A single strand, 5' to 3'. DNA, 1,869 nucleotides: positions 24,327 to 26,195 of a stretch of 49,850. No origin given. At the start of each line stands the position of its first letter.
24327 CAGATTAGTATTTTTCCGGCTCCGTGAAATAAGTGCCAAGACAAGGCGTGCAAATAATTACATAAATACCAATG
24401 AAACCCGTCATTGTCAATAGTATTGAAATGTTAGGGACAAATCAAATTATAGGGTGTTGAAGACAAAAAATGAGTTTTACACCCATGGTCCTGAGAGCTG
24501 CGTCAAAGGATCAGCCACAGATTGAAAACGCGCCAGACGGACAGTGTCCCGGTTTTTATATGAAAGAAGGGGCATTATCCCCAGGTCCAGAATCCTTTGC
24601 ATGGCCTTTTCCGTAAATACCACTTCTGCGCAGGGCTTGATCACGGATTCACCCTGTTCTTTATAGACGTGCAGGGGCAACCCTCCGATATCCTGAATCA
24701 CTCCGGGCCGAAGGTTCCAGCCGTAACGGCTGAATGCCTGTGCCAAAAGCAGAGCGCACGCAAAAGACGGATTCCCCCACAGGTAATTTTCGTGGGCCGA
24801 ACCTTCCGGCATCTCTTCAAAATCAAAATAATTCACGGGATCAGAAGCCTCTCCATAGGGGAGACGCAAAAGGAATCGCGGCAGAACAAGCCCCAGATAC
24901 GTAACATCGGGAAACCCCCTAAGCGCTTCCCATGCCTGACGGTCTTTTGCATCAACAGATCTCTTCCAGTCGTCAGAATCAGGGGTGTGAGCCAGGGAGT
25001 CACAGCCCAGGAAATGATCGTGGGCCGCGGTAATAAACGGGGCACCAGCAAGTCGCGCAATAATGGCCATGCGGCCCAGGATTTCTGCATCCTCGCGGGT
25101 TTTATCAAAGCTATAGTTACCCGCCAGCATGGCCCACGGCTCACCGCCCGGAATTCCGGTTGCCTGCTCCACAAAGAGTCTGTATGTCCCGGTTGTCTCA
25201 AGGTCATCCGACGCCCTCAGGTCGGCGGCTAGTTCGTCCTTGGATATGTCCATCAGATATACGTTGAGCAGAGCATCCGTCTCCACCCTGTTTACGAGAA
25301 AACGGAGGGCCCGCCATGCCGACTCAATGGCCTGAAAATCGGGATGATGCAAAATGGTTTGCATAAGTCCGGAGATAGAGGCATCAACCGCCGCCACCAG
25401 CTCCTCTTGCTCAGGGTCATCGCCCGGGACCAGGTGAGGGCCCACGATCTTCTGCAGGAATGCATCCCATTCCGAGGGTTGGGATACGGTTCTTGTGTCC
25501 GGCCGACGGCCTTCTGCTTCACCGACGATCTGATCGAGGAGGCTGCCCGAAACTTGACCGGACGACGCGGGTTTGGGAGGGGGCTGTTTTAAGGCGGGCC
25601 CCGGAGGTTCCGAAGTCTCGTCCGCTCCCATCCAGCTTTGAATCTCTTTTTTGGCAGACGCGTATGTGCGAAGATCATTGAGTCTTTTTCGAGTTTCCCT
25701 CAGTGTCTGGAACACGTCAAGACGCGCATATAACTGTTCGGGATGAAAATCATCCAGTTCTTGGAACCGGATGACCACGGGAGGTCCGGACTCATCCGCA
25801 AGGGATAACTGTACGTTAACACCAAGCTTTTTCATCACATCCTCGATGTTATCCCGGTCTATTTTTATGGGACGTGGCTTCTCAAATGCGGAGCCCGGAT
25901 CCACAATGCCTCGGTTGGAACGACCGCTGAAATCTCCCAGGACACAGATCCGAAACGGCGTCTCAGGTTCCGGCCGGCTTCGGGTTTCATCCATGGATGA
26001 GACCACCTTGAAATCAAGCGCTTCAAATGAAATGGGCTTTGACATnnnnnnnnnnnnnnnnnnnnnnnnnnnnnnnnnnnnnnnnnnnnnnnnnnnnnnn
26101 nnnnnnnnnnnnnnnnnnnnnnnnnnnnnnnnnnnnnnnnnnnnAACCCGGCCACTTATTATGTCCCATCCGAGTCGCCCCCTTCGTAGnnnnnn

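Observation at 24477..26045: Single-chain TssB-linker-TssC sheath paralogue missing the TssC C-terminal ~115 aa, next to vgrG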

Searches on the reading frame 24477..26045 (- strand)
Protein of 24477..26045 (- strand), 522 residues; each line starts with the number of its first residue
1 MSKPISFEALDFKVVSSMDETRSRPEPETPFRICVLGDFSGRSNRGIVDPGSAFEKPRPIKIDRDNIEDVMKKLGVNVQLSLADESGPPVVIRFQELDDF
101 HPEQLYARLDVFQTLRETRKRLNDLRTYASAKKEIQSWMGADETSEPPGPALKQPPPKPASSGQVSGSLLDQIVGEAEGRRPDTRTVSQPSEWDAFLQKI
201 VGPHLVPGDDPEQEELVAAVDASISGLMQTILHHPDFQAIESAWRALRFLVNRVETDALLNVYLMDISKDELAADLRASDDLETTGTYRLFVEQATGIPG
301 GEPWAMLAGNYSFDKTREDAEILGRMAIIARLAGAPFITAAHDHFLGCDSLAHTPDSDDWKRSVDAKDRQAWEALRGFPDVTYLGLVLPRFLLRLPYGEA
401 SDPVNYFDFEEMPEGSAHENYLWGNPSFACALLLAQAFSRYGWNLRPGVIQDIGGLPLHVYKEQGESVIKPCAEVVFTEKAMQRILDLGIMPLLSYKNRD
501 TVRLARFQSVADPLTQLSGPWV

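Call 3: search_protein_families(library=pfam, proteins=[window:24477-26045:-], max_evalue=0.01)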
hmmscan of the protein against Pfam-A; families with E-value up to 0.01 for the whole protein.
window:24477-26045:- (522 aa): 2 families
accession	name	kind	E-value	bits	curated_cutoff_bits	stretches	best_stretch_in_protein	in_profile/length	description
PF05943.17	VipB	-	1.3e-73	248.1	27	1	215-510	2-300/301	EvpB/VC_A0108, tail sheath N-terminal domain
PF05591.17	T6SS_VipA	-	2.2e-17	63.7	24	1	25-137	22-135/155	Type VI secretion system, VipA, VC_A0107 or Hcp2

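Call 4: search_protein_families(library=ncbifam, proteins=[window:24477-26045:-], max_evalue=0.01)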
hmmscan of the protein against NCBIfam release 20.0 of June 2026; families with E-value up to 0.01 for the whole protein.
window:24477-26045:- (522 aa): 2 families
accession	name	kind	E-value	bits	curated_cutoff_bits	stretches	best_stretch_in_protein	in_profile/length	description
TIGR03355.1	VI_chp_2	equivalog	3.4e-75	253.7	271.5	1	168-510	3-351/473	type VI secretion system contractile sheath large subunit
TIGR03358.1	VI_chp_5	equivalog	9.8e-16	57.9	97.25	1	25-136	25-137/160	type VI secretion system contractile sheath small subunit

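Call 6: find_homologous_proteins(query=window:24477-26045:-, max_evalue=0.00001)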
Query window:24477-26045:- (522 aa): 4459 proteins with E <= 0.00001 among 8000 candidates; the best 120 are listed.
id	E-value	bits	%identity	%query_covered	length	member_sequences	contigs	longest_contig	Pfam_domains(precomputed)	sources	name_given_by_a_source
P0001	0.0e+0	1156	96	100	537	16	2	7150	PF05591.18,PF05943.18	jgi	jgi:type VI secretion system protein ImpC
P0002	0.0e+0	1085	90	100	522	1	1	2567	PF05591.18,PF05943.18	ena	-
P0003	0.0e+0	1063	88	100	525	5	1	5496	PF05591.18,PF05943.18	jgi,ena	jgi:type VI secretion system protein ImpC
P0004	3.1e-272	922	76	100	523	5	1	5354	PF05591.18,PF05943.18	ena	-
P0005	2.0e-266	903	75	100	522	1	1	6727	PF05591.18,PF05943.18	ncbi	-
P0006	2.2e-265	899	75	100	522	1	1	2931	PF05591.18,PF05943.18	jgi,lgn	jgi:type VI secretion system protein ImpC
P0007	4.0e-265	898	73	100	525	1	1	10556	PF05591.18,PF05943.18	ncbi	-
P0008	3.9e-264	895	74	100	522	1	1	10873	PF05591.18,PF05943.18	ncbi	-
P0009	8.2e-264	894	74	100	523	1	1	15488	PF05591.18,PF05943.18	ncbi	-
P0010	2.9e-258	876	72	100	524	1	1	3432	PF05591.18,PF05943.18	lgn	-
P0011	7.6e-257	871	72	100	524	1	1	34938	PF05591.18,PF05943.18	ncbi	-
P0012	8.5e-256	868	71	100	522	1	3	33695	PF05591.18,PF05943.18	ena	-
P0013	3.4e-247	839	69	100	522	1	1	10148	PF05591.18,PF05943.18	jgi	-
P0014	4.3e-246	836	70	100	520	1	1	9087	PF05591.18,PF05943.18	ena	-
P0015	8.1e-246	835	70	100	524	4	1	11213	PF05591.18,PF05943.18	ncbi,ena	-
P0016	1.4e-245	834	69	100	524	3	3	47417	PF05591.18,PF05943.18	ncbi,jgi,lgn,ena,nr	ncbi:MAG: hypothetical protein B6I22_00825 [Desulfobacteraceae bacterium 4572_123]|nr:MAG: hypotheti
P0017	9.5e-245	831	69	100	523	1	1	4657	PF05591.18,PF05943.18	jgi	jgi:type VI secretion system protein ImpC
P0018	2.0e-244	830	69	100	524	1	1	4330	PF05591.18,PF05943.18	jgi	-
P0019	1.6e-242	824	68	100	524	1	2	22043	PF05591.18,PF05943.18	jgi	jgi:type VI secretion system protein ImpC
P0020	1.7e-242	824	68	100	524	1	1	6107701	PF05591.18,PF05943.18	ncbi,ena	-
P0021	1.1e-235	801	69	97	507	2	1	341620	PF05591.18,PF05943.18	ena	-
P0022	7.6e-233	792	66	100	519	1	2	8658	PF05591.18,PF05943.18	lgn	-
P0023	1.3e-231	788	68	100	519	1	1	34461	PF05591.18,PF05943.18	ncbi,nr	ncbi:MAG: type VI secretion system contractile sheath large subunit [Desulfobacterium sp.]|nr:type V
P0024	5.7e-230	782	66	100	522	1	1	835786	PF05591.18,PF05943.18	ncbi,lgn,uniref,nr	ncbi:conserved hypothetical protein [uncultured Desulfobacterium sp.]|uniref:TssC1 N-terminal domain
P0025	2.1e-229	780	65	100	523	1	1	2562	PF05591.18,PF05943.18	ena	-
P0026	9.9e-229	778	67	100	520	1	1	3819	PF05591.18,PF05943.18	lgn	-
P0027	4.4e-228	776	65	100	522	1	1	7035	PF05591.18,PF05943.18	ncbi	-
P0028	3.8e-223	760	63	100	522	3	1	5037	PF05591.18,PF05943.18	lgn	-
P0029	7.8e-220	749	64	100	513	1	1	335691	PF05591.18,PF05943.18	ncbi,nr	ncbi:MAG: hypothetical protein GY737_13620 [Desulfobacteraceae bacterium]|nr:hypothetical protein [D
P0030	4.9e-219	746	64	100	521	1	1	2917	PF05591.18,PF05943.18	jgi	jgi:type VI secretion system protein ImpC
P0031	8.0e-218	742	61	100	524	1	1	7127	PF05591.18,PF05943.18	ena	-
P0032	1.6e-217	741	62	100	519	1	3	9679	PF05591.18,PF05943.18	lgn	-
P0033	3.7e-217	740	61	100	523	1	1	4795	PF05591.18,PF05943.18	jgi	-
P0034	9.5e-217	739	62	99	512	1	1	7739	PF05591.18,PF05943.18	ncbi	-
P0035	1.2e-216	738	63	100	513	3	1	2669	PF05591.18,PF05943.18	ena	-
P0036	6.3e-214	729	61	100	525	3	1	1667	PF05591.18,PF05943.18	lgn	-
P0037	9.8e-213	725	61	100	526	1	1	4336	PF05591.18,PF05943.18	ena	-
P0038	7.3e-212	723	62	97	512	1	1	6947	PF05591.18,PF05943.18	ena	-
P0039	8.9e-211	719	61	100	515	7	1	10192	PF05591.18,PF05943.18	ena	-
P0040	3.9e-210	717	61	100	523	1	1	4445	PF05591.18,PF05943.18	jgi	jgi:type VI secretion system protein ImpC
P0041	1.6e-209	715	60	100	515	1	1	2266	PF05591.18,PF05943.18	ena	-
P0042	1.8e-208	711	61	100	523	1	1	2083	PF05591.18,PF05943.18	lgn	-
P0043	1.6e-206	705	60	100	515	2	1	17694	PF05591.18,PF05943.18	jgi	jgi:type VI secretion system protein ImpC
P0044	3.3e-205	701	61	97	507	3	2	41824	PF05591.18,PF05943.18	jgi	jgi:type VI secretion system protein ImpC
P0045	4.7e-205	700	60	100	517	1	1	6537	PF05591.18,PF05943.18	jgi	jgi:type VI secretion system protein ImpC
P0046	6.4e-205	700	59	100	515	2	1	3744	PF05591.18,PF05943.18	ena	-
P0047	2.8e-204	698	59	100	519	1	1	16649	PF05591.18,PF05943.18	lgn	-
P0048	3.8e-204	697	60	100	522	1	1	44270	PF05591.18,PF05943.18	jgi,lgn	jgi:type VI secretion system protein ImpC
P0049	4.2e-204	697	59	100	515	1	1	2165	PF05591.18,PF05943.18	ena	-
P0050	2.4e-203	694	59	100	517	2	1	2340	PF05591.18,PF05943.18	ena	-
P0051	2.7e-203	694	58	100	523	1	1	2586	PF05591.18,PF05943.18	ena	-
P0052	8.5e-203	693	59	100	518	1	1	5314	PF05591.18,PF05943.18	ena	-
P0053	2.0e-202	691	58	100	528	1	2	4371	PF05591.18,PF05943.18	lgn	-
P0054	2.6e-202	691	59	100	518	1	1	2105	PF05591.18,PF05943.18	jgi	jgi:type VI secretion system protein ImpC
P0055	1.7e-201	688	59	100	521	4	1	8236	PF05591.18,PF05943.18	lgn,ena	-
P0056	3.3e-201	687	58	100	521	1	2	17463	PF05591.18,PF05943.18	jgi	jgi:type VI secretion system protein ImpC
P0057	1.0e-200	686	58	100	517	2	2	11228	PF05591.18,PF05943.18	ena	-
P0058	2.0e-200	685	61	97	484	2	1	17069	PF05591.18,PF05943.18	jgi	jgi:type VI secretion system protein ImpC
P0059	2.4e-200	685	59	99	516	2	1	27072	PF05591.18,PF05943.18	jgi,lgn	jgi:type VI secretion system protein ImpC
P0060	7.5e-200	683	58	100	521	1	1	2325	PF05591.18,PF05943.18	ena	-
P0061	7.5e-200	683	58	100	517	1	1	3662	PF05591.18,PF05943.18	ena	-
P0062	1.2e-199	682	60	95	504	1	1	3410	PF05591.18,PF05943.18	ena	-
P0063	1.5e-199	682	58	100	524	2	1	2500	PF05591.18,PF05943.18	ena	-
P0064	2.0e-199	682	59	100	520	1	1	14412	PF05591.18,PF05943.18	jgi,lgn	jgi:type VI secretion system protein ImpC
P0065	6.1e-199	680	59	100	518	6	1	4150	PF05591.18,PF05943.18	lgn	-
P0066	9.9e-199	679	58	100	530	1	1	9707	PF05591.18,PF05943.18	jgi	jgi:type VI secretion system protein ImpC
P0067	1.4e-198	679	58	100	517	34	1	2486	PF05591.18,PF05943.18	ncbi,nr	ncbi:MAG: type VI secretion system contractile sheath large subunit [Deltaproteobacteria bacterium]|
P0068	5.6e-198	677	60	93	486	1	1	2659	PF05591.18,PF05943.18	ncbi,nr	ncbi:MAG: type VI secretion system contractile sheath large subunit, partial [Thermodesulfobacteriot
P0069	5.7e-198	677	58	100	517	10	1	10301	PF05591.18,PF05943.18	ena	-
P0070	6.1e-198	677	58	100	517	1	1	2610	PF05591.18,PF05943.18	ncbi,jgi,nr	ncbi:MAG: type VI secretion system contractile sheath large subunit [Deltaproteobacteria bacterium]|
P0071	6.9e-198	676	58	100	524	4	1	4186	PF05591.18,PF05943.18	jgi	jgi:type VI secretion system protein ImpC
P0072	2.1e-197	675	58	100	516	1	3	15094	PF05591.18,PF05943.18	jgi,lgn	jgi:type VI secretion system protein ImpC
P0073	3.9e-197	674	56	100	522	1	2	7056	PF05591.18,PF05943.18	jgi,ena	jgi:type VI secretion system protein ImpC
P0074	6.4e-197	673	57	100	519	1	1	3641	PF05591.18,PF05943.18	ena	-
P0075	1.2e-196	672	57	100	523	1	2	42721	PF05591.18,PF05943.18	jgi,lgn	jgi:type VI secretion system protein ImpC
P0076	1.4e-196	672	56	100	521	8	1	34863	PF05591.18,PF05943.18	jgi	jgi:type VI secretion system protein ImpC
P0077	1.6e-196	672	58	100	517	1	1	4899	PF05591.18,PF05943.18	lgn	-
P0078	1.6e-196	672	56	100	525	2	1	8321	PF05591.18,PF05943.18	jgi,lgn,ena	-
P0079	1.8e-196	672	58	100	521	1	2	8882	PF05591.18,PF05943.18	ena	-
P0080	1.9e-196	672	57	100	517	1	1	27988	PF05591.18,PF05943.18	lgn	-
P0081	2.0e-196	672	57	100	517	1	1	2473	PF05591.18,PF05943.18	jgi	-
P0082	2.4e-196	671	56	100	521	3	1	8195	PF05591.18,PF05943.18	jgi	jgi:type VI secretion system protein ImpC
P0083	4.3e-196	671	57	100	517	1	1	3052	PF05591.18,PF05943.18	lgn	-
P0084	1.0e-195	669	57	100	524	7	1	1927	PF05591.18,PF05943.18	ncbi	-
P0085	2.0e-195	668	57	100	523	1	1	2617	PF05591.18,PF05943.18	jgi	jgi:type VI secretion system protein ImpC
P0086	2.0e-195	668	57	100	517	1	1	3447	PF05591.18,PF05943.18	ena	-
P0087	8.3e-195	666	56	100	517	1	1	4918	PF05591.18,PF05943.18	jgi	-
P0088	8.6e-195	666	56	100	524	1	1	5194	PF05591.18,PF05943.18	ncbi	-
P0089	1.4e-194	666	57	100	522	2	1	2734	PF05591.18,PF05943.18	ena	-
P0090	1.4e-194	666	57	100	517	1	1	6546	PF05591.18,PF05943.18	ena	-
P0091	3.7e-194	664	57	100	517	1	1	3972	PF05591.18,PF05943.18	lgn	-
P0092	7.0e-194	663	57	100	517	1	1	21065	PF05591.18,PF05943.18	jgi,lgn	jgi:type VI secretion system protein ImpC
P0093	7.8e-194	663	57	100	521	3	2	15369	PF05591.18,PF05943.18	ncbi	-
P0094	1.4e-193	662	56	100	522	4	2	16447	PF05591.18,PF05943.18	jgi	jgi:type VI secretion system protein ImpC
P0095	2.5e-193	661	56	100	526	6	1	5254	PF05591.18,PF05943.18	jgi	jgi:type VI secretion system protein ImpC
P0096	2.9e-193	661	55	100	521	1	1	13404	PF05591.18,PF05943.18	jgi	jgi:type VI secretion system protein ImpC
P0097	3.3e-193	661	56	100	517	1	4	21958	PF05591.18,PF05943.18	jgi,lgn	jgi:type VI secretion system protein ImpC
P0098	1.4e-192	659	56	100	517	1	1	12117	PF05591.18,PF05943.18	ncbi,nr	ncbi:MAG: type VI secretion system contractile sheath large subunit [Deltaproteobacteria bacterium]|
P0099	1.8e-192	659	56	100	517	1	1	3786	PF05591.18,PF05943.18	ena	-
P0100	1.8e-192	659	56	100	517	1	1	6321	PF05591.18,PF05943.18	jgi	jgi:type VI secretion system protein ImpC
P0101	4.3e-192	657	57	100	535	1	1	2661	PF05591.18,PF05943.18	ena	-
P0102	4.4e-192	657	57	100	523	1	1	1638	PF05591.18,PF05943.18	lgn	-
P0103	4.8e-192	657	56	100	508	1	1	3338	PF05591.18,PF05943.18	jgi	-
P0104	5.6e-192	657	56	100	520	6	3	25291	PF05591.18,PF05943.18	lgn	-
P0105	5.7e-192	657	56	100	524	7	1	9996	PF05591.18,PF05943.18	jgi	jgi:type VI secretion system protein ImpC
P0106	9.8e-192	656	56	100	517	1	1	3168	PF05591.18,PF05943.18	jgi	jgi:type VI secretion system protein ImpC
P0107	2.4e-191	655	55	100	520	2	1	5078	PF05591.18,PF05943.18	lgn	-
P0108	3.4e-191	654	56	100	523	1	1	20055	PF05591.18,PF05943.18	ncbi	-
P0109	5.7e-191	654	56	100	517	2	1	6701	PF05591.18,PF05943.18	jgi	jgi:type VI secretion system protein ImpC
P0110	9.4e-191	653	56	100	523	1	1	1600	PF05591.18,PF05943.18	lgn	-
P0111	1.2e-190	653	56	100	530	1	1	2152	PF05591.18,PF05943.18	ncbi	-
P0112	2.1e-190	652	57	100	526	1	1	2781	PF05591.18,PF05943.18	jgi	jgi:type VI secretion system protein ImpC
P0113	2.3e-190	652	55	100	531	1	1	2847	PF05591.18,PF05943.18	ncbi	-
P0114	2.7e-190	651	57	100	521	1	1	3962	PF05591.18,PF05943.18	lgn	-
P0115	4.3e-190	651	54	100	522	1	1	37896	PF05591.18,PF05943.18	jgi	jgi:type VI secretion system protein ImpC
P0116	5.6e-190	650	56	100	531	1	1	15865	PF05591.18,PF05943.18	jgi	-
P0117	6.5e-190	650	55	100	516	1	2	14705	PF05591.18,PF05943.18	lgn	-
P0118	7.2e-190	650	56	100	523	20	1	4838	PF05591.18,PF05943.18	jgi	jgi:type VI secretion system protein ImpC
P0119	1.3e-189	649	56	100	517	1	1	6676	PF05591.18,PF05943.18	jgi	-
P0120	2.2e-189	648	56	100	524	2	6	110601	PF05591.18,PF05943.18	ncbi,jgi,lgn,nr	ncbi:MAG: hypothetical protein FJ117_02150 [Deltaproteobacteria bacterium]|nr:hypothetical protein [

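Call 12: search_solved_structures(query=window:24477-26045:-, max_evalue=0.001, show_alignments=2)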
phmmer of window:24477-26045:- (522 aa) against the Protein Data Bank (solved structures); distinct sequences matched with E-value up to 0.001: 16.
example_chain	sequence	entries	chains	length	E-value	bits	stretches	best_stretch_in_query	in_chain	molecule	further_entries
5n8n_B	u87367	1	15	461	1.3e-57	198.7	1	213-513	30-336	EvpB family type VI secretion protein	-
5urw_1B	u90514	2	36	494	1.6e-55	191.8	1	163-504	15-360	TssC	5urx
5ojq_A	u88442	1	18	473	5.8e-53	183.3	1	167-512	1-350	Type VI secretion protein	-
5mxn_A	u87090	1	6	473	6.7e-53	183.1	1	167-512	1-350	Type VI secretion protein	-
9n4v_A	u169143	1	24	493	1.1e-51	179.2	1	160-502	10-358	DUF877 family protein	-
5myu_A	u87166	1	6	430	1.3e-51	178.9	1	215-512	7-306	Type VI secretion system protein ImpC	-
3j9g_B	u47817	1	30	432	1.3e-51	178.9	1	215-512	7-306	VipB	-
3j9o_B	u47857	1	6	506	1.2e-23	86.6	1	215-500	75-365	Intracellular growth locus protein B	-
5urw_1A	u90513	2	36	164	6.7e-08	34.6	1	23-127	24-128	TssB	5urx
9n4v_B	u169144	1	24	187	3.8e-06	28.8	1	25-134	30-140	Type VI secretion system contractile sheath small subunit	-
5myu_a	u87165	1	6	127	5.9e-06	28.2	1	8-122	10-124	Uncharacterized protein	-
4uqz_B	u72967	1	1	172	1.3e-05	27.1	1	26-137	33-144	HSIB1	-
5mxn_a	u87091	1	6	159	1.6e-05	26.8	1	10-145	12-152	Type VI secretion protein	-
5ojq_a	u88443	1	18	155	2e-05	26.5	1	20-145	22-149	VipA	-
3j9g_A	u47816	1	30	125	9.2e-05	24.3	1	19-122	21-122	VipA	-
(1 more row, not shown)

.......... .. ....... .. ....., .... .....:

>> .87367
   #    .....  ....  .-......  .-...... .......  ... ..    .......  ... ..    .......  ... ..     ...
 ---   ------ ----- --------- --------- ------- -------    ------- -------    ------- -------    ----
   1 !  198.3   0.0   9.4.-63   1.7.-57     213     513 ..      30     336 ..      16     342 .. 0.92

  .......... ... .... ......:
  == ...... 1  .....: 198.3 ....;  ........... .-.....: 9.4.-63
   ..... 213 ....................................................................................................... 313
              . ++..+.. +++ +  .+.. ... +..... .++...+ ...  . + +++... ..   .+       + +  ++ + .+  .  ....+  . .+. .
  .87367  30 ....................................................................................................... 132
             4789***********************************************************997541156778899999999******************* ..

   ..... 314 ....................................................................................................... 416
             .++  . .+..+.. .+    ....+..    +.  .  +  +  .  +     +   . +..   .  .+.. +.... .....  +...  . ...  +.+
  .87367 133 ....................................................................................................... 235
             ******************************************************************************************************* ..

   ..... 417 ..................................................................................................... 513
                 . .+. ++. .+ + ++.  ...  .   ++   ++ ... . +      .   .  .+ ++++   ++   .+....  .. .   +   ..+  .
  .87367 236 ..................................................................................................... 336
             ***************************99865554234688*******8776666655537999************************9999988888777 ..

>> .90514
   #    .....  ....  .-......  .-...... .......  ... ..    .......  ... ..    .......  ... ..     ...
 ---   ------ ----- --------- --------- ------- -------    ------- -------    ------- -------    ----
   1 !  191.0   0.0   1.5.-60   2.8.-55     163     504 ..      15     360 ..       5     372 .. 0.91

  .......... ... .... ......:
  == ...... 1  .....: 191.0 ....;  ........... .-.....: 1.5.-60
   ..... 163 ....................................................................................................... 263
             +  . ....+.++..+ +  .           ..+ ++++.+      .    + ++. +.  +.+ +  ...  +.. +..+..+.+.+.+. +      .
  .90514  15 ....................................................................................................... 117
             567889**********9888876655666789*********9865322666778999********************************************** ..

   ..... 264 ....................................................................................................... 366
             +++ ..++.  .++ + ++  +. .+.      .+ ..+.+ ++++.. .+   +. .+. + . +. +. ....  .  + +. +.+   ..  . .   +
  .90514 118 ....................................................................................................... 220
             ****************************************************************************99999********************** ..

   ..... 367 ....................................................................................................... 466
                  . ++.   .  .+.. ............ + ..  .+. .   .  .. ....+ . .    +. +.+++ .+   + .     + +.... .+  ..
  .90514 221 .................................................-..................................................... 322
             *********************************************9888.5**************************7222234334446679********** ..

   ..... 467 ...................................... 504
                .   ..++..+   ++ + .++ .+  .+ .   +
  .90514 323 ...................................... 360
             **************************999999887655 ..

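Call 15: find_encoding_contigs(protein=P0020, flank=10000, max_places=2)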
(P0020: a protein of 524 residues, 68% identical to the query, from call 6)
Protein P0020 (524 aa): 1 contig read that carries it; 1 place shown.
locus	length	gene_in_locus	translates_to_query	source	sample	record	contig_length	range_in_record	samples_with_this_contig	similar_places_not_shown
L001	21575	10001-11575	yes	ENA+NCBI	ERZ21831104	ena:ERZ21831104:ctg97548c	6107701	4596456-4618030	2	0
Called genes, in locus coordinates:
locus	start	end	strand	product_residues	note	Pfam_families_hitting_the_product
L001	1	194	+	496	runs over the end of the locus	PF05943:VipB, PF18945:VipB_2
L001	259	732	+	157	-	PF04965:GPW_gp25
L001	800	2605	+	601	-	PF05947:T6SS_TssF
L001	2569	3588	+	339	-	PF06996:T6SS_TssG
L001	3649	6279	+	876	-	PF02861:Clp_N, PF12775:AAA_7 (faint), PF00004:AAA (weak), PF17871:AAA_lid_9, PF00004:AAA (weak), PF07724:AAA_2, PF07728:AAA_5, PF10431:ClpB_D2-small, +2 more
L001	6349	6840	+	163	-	PF05638:T6SS_HCP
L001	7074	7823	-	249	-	-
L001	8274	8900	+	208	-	-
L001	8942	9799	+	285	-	-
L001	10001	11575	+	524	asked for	PF05591:T6SS_VipA, PF05943:VipB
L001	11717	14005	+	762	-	PF05954:Phage_GPD, PF04717:Phage_base_V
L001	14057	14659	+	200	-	-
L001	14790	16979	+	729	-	PF09937:DUF2169, PF25296:Decapeptide (faint), PF00805:Pentapeptide, PF13599:Pentapeptide_4 (weak), PF13576:Pentapeptide_3 (faint), PF00805:Pentapeptide, PF13599:Pentapeptide_4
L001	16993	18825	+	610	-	-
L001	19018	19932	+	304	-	PF12059:DUF3540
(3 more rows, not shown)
